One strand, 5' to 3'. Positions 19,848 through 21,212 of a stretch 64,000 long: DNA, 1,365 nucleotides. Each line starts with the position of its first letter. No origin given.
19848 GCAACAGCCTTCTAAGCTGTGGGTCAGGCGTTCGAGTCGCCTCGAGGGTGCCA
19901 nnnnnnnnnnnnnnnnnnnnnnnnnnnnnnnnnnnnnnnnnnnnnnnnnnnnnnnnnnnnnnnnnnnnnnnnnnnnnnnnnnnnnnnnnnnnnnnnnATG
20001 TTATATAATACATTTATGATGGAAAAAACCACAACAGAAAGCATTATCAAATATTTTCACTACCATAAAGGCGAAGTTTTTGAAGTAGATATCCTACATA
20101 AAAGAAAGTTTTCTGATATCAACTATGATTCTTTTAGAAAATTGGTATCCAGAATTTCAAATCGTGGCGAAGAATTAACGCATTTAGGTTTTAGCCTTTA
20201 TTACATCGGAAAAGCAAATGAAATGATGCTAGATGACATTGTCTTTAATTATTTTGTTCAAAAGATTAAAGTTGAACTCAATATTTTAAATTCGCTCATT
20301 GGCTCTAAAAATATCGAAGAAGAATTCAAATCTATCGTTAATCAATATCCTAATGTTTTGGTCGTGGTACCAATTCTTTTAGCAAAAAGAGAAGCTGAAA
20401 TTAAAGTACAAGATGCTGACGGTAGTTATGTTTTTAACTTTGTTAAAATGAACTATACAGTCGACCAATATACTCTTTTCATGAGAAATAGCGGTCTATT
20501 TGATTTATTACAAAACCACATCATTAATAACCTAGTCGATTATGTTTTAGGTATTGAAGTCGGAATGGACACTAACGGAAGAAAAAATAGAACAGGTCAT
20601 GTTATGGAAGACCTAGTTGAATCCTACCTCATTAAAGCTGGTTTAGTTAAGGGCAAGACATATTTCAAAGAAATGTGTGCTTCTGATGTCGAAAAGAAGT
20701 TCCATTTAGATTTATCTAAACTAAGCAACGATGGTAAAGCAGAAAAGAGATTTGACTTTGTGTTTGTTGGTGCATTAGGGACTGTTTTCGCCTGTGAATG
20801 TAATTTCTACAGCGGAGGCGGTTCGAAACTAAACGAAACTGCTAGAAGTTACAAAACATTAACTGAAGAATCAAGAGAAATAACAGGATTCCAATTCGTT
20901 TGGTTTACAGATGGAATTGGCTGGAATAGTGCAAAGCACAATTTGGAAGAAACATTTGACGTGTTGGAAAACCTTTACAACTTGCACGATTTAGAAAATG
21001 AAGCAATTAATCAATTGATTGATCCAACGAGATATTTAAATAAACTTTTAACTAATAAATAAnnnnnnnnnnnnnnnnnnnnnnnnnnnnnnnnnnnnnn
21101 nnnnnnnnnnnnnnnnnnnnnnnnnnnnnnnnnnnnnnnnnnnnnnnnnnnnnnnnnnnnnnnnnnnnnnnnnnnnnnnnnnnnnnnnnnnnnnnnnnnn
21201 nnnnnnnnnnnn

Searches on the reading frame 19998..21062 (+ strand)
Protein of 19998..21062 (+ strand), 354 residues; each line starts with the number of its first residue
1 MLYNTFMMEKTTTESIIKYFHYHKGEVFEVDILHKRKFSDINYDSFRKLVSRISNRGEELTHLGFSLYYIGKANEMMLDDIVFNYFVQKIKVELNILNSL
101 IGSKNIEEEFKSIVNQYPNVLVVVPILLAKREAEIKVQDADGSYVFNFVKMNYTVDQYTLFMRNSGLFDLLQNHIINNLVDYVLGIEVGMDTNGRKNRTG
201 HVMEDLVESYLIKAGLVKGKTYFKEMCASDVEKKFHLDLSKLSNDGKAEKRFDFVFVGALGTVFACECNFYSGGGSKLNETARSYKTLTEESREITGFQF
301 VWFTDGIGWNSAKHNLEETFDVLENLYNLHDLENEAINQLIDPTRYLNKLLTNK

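Call 3: search_protein_families(library=pfam, proteins=[window:19998-21062:+], max_evalue=0.1)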
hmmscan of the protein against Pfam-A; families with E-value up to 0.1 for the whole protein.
window:19998-21062:+ (354 aa): 1 family
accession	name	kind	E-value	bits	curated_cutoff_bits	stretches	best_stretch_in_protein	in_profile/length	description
PF04556.18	DpnII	-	3.1e-92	309.3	23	1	87-338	29-277/278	DpnII restriction endonuclease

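Call 4: search_protein_families(library=ncbifam, proteins=[window:19998-21062:+], max_evalue=0.1)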
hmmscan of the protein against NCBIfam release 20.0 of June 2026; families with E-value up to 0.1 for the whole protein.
window:19998-21062:+ (354 aa): 1 family
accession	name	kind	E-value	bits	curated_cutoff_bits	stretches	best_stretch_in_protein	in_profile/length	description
TIGR02373.1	photo_yellow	equivalog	0.0041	17.2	143.05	0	217-256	56-95/124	photoactive yellow protein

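Call 9: find_homologous_proteins(query=window:19998-21062:+)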
Query window:19998-21062:+ (354 aa): 8000 proteins with E <= 0.001 among 8000 candidates; the best 120 are listed.
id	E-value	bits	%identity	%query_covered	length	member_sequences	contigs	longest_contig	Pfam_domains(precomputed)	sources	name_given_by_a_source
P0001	7.0e-164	563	61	72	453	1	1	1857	PF04556.19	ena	-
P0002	1.1e-160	553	94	76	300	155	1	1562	PF04556.19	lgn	-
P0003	1.9e-155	535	91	75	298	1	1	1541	PF04556.19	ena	-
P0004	3.5e-155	534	89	76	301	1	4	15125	PF04556.19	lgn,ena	-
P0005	7.1e-155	533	90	76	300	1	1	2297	PF04556.19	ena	-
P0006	7.1e-155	533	91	75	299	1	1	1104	PF04556.19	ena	-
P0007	1.0e-154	533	89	76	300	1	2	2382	PF04556.19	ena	-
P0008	3.8e-154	531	88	76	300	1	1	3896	PF04556.19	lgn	-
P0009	4.1e-154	531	90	75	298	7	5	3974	PF04556.19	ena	-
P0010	4.5e-154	531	89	75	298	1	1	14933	PF04556.19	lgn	-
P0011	5.2e-154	531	91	75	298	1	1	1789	PF04556.19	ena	-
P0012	6.3e-154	530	89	76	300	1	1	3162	PF04556.19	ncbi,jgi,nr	ncbi:MAG: type II restriction endonuclease [Acholeplasmatales bacterium]|nr:type II restriction endo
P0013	6.7e-154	530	89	76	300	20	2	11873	PF04556.19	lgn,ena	-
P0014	7.2e-154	530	90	76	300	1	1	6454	PF04556.19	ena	-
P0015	7.7e-154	530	89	76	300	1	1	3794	PF04556.19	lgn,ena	-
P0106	4.8e-147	508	87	76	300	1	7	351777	PF04556.19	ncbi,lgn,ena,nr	ncbi:MAG: type II restriction endonuclease [Erysipelotrichaceae bacterium]|nr:type II restriction en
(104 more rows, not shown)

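Call 11: find_encoding_contigs(protein=P0106, flank=10000, max_places=4)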
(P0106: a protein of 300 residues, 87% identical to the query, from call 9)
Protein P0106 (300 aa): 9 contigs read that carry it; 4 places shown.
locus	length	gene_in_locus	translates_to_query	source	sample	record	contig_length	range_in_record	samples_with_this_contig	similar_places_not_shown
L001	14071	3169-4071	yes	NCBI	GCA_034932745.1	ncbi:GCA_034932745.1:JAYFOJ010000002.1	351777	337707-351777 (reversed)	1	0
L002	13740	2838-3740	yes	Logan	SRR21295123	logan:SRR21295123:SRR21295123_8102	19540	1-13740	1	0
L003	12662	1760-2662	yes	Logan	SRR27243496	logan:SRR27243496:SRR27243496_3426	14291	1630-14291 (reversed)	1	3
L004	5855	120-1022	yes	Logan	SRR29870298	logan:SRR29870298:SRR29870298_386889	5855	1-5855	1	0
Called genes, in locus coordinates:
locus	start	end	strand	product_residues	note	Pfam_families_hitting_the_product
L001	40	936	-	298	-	PF13276:HTH_21, PF00665:rve, PF13683:rve_3, PF13333:rve_2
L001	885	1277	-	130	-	-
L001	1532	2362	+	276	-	PF02086:MethyltransfD12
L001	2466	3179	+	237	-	PF01555:N6_N4_Mtase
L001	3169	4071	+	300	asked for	PF04556:DpnII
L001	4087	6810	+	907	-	-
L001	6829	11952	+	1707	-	PF00270:DEAD, PF04851:ResIII, PF00271:Helicase_C, PF09369:MZB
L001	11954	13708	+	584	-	PF08378:NERD, PF04851:ResIII (weak), PF09848:SLFN-g3_helicase (faint)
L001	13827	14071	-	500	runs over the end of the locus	PF02368:Big_2, PF21461:HL_N-beta (faint), PF26918:Ig_Eae (faint), PF02368:Big_2, PF26182:Ig_NUP210_5th (weak)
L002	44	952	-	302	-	PF02588:YitT_membrane, PF10035:DUF2179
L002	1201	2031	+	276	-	PF02086:MethyltransfD12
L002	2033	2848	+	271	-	PF01170:UPF0020 (faint), PF01555:N6_N4_Mtase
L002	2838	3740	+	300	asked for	PF04556:DpnII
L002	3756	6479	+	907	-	-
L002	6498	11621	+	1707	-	PF00270:DEAD, PF04851:ResIII, PF00271:Helicase_C, PF09369:MZB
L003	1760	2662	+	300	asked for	PF04556:DpnII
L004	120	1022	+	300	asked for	PF04556:DpnII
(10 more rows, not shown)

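Call 12: find_encoding_contigs(protein=P0002, flank=10000, max_places=4)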
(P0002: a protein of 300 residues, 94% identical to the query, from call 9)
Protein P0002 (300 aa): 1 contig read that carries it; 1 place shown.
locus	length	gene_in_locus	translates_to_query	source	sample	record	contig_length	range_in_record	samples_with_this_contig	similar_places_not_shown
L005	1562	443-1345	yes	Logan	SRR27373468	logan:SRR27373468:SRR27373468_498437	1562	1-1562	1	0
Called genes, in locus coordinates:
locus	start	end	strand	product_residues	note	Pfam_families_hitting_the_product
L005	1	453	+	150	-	?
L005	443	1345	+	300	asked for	PF04556:DpnII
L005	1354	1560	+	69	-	?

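Call 14: search_solved_structures(query=window:19998-21062:+, max_evalue=1, show_alignments=2)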
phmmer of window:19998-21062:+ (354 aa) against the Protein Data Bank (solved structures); distinct sequences matched with E-value up to 1: 0.

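Call 18: find_encoding_contigs(protein=window:19998-21062:+, flank=10000, max_places=8)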
Protein window:19998-21062:+ (354 aa): no gene with exactly this product is on record in the collection.

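Call 43: find_related_loci(query=window:20016-21062:+, collection=genome_contigs, flank=10000)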
Query window:20016-21062:+ (348 aa) in genome_contigs; peptide patterns used: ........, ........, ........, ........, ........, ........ (x = any residue, [..] = any of these).
46 stretches matched a pattern; 30 encode a relative of the query (tblastn E <= 1e-3); 30 distinct loci.
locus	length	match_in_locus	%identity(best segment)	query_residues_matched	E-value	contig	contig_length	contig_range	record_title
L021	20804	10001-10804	94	81-348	5e-168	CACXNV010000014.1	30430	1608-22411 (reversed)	MAG: uncultured Erysipelotrichaceae bacterium isolate RUG11432 genome assembly, contig: RUG11432_asm_14, whole genome sh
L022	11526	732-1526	93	81-345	1e-164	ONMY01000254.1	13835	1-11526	uncultured Firmicutes bacterium isolate RUG448 genome assembly, contig: k87_48150668, whole genome shotgun sequence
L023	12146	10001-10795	93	81-345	1e-164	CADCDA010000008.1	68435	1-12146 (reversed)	MAG: uncultured Erysipelotrichaceae bacterium isolate RUG14536 genome assembly, contig: RUG14536_asm_8, whole genome sho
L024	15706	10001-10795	92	81-345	2e-163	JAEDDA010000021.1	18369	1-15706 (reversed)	MAG: Bacilli bacterium isolate MAG020 NODE_2474_length_18369_cov_11.229278, whole genome shotgun sequence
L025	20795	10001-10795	91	81-345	4e-161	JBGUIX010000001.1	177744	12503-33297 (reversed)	MAG: Bacilli bacterium isolate ruminal_MAG_317 ruminal_MAG_317_contig_0001, whole genome shotgun sequence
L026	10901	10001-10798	88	81-346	2e-158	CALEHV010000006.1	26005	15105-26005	MAG TPA_asm: uncultured Firmicutes bacterium isolate SRR6425755_bin.104_CONCOCT_v1.1_MAG genome assembly, contig: ERZ176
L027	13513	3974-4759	88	81-342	2e-156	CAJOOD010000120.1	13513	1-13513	uncultured Bacilli bacterium isolate Rumen_Coassembly_mag_163 genome assembly, contig: k87_13909812, whole genome shotgu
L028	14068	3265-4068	87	81-348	3e-154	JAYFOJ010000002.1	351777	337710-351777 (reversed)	MAG: Erysipelotrichaceae bacterium isolate 5L_41 c_5L_000000024839, whole genome shotgun sequence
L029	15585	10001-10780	88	81-340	2e-153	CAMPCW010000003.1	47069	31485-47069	MAG: uncultured Bacillales bacterium isolate SRR873610_bin.95_metaWRAP_v1.3_MAG genome assembly, contig: NODE_866_length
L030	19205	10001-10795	80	81-345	3e-142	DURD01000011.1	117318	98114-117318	MAG TPA_asm: Erysipelotrichaceae bacterium isolate AS08sgBPME_6 48695_AS08, whole genome shotgun sequence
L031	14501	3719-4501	80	81-341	2e-141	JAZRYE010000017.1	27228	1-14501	MAG: Bacilli bacterium isolate T1900044950_TA20190003.MAGScoT_cleanbin_000027 SGB_3596_k141_2180235, whole genome shotgu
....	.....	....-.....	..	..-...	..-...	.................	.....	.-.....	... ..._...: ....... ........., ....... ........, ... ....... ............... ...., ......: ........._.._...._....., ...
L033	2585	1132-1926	79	81-345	1e-148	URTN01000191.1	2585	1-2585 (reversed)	uncultured Mollicutes bacterium isolate UMGS1337 genome assembly, contig: NODE_13668_length_2585_cov_5.522530, whole gen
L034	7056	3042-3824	80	81-341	2e-140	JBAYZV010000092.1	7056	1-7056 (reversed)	MAG: Candidatus Izemoplasmatales bacterium isolate SO_2017_CLC_65 scaffold_19769_c1_PH3_2017, whole genome shotgun seque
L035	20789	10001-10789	79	81-343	1e-139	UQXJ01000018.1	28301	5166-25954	uncultured Mollicutes bacterium isolate UMGS732 genome assembly, contig: NODE_339_length_28301_cov_31.093712, whole geno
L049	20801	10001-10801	69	81-347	1e-125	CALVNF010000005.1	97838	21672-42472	MAG: uncultured Bacilli bacterium isolate BRZ_FB__bin55 genome assembly, contig: BRZ_FB__NODE_262_length_97838_cov_10.94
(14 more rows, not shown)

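Call 53: search_protein_families(library=padloc, proteins=[window:20016-21062:+, L026:6992-7651:+, L026:7617-8222:+], max_evalue=0.01)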
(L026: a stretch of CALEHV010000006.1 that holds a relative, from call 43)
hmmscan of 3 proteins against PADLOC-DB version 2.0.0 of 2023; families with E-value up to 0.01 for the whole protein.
window:20016-21062:+ (348 aa): 2 families
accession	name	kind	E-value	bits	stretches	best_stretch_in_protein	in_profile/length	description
PDLC03548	REase_II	-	2.3e-88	294.3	1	81-335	34-288/290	Type II restriction enzyme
PDLC03569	REase_II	-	1.4e-27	95.1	1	140-333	10-202/205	Type II restriction enzyme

L026:6992-7651:+ (219 aa): 7 families
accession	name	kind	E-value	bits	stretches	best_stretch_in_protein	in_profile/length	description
PDLC02267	AbiEi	-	1.7e-06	25.7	1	18-67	14-62/252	AbiEi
PDLC02251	AbiEi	-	4.3e-05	21.1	1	30-209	26-211/230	AbiEi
PDLC02235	AbiEi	-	0.00022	18.9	1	10-67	5-64/240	AbiEi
PDLC02232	AbiEi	-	0.00059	17.8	1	17-67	13-62/177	AbiEi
PDLC02236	AbiEi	-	0.0014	16.3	1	30-67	21-56/207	AbiEi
PDLC02226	AbiEi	-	0.0038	15.1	0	36-126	28-122/202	AbiEi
PDLC02266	AbiEi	-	0.004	14.6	0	19-65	12-57/258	AbiEi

L026:7617-8222:+ (201 aa): 10 families
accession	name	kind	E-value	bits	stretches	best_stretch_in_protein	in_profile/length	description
PDLC02926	HTH_VI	-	3.5e-12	44.4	1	119-185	2-68/92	-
PDLC03951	RmrA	-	6.6e-06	23.3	1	123-179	13-69/400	-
PDLC03952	RmrA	-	0.00031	17.7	1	113-167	21-71/395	-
PDLC03954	RmrA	-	0.00043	17.3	1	120-185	12-77/380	-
PDLC03945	RmrA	-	0.00078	16.7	1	120-188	4-72/394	-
PDLC03944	RmrA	-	0.00081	16.5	1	120-166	8-54/384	-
PDLC03947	RmrA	-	0.00091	16.1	1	119-167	12-60/383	-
PDLC03666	Control_protein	-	0.001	17.4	1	117-181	5-69/77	control protein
PDLC03665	Control_protein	-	0.0013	16.9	1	119-179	9-70/77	control protein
PDLC03949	RmrA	-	0.004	14.1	1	126-167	10-51/363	-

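Call 54: search_protein_families(library=phrogs, proteins=[window:20016-21062:+, L026:6992-7651:+, L026:7617-8222:+], max_evalue=0.01)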
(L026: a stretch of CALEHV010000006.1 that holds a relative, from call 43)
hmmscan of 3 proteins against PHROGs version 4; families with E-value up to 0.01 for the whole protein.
window:20016-21062:+ (348 aa): 1 family
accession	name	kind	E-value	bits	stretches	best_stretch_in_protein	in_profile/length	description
phrog_26700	-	unknown function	1.2e-22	81.1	1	81-326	315-545/552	-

L026:6992-7651:+ (219 aa): 0 families

L026:7617-8222:+ (201 aa): 8 families
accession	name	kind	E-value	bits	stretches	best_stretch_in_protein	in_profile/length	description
phrog_8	-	transcription regulation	9.6e-07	29.5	1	111-189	155-227/346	transcriptional regulator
phrog_2439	-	transcription regulation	2.9e-06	27.4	1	119-183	8-72/367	transcriptional regulator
phrog_1373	-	transcription regulation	9.9e-06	26.6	1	119-180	64-125/166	transcriptional regulator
phrog_4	-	transcription regulation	1.1e-05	25.6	1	110-183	132-197/400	transcriptional repressor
phrog_2967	-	transcription regulation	0.00012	22.7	1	118-190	10-82/225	transcriptional regulator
phrog_4836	-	transcription regulation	0.00017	22.2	1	113-163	70-120/194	CII-like regulator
phrog_32768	-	unknown function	0.0027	17.4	1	117-183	8-75/446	-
phrog_147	-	transcription regulation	0.0028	19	1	120-167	6-54/100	transcriptional regulator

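Call 67: predict_structure(alignment_id=A3)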
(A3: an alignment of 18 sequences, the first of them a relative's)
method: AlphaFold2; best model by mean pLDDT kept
length: 300 residues; sequences in the alignment: 18
mean_pLDDT: 66.6   pTM: 0.51
mean pLDDT of the five models: 66.6, 61.5, 59.9, 57.7, 51.0
residues with pLDDT >= 90: 24; 70-90: 125; 50-70: 83; < 50: 68
segments of 3 or more residues with pLDDT < 50: 1-4, 13-26, 75-91, 121-145, 218-220
pLDDT, mean of each block of 10 residues (from residue 1): 46 40 45 67 72 88 80 48 46 59 76 62 40 38 55 75 77 91 87 78 87 69 68 85 87 57 53 76 79 67
secondary structure, 60 per line:
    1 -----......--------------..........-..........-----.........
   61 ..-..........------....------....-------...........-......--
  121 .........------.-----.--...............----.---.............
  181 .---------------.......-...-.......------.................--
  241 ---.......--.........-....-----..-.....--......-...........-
elements in order: H6-11 H26-35 H37-46 H52-62 H64-73 E80-83 E90-93 H101-111 H113-118 H121-129 H145-159 E168-173 H174-181 E197-203 E209-215 H222-238 E244-250 H253-261 H263-266 H275-279 H282-287 H289-299

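Call 68: predict_structure(alignment_id=A1)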
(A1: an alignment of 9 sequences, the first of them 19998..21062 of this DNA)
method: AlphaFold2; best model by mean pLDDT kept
length: 354 residues; sequences in the alignment: 9
mean_pLDDT: 46.8   pTM: 0.36
mean pLDDT of the five models: 46.8, 45.3, 39.4, 38.0, 36.9
residues with pLDDT >= 90: 0; 70-90: 42; 50-70: 85; < 50: 227
segments of 3 or more residues with pLDDT < 50: 1-99, 101-103, 119-133, 170-222, 271-276, 305-347
pLDDT, mean of each block of 10 residues (from residue 1): 25 30 26 30 41 34 31 34 37 46 57 57 42 48 52 60 55 41 31 32 42 39 69 84 68 67 67 46 68 79 49 38 37 32 41 49
secondary structure, 60 per line:
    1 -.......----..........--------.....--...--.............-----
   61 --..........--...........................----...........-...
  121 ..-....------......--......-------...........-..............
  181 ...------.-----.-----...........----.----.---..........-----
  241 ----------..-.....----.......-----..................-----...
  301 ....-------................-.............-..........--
elements in order: H2-8 H13-22 H31-35 H43-55 H63-72 H75-101 H106-116 H118-122 H124-127 E134-139 E142-147 H155-165 H167-183 H202-212 H228-235 E254-258 E263-269 H275-292 E298-304 H312-327 H329-341 H343-352
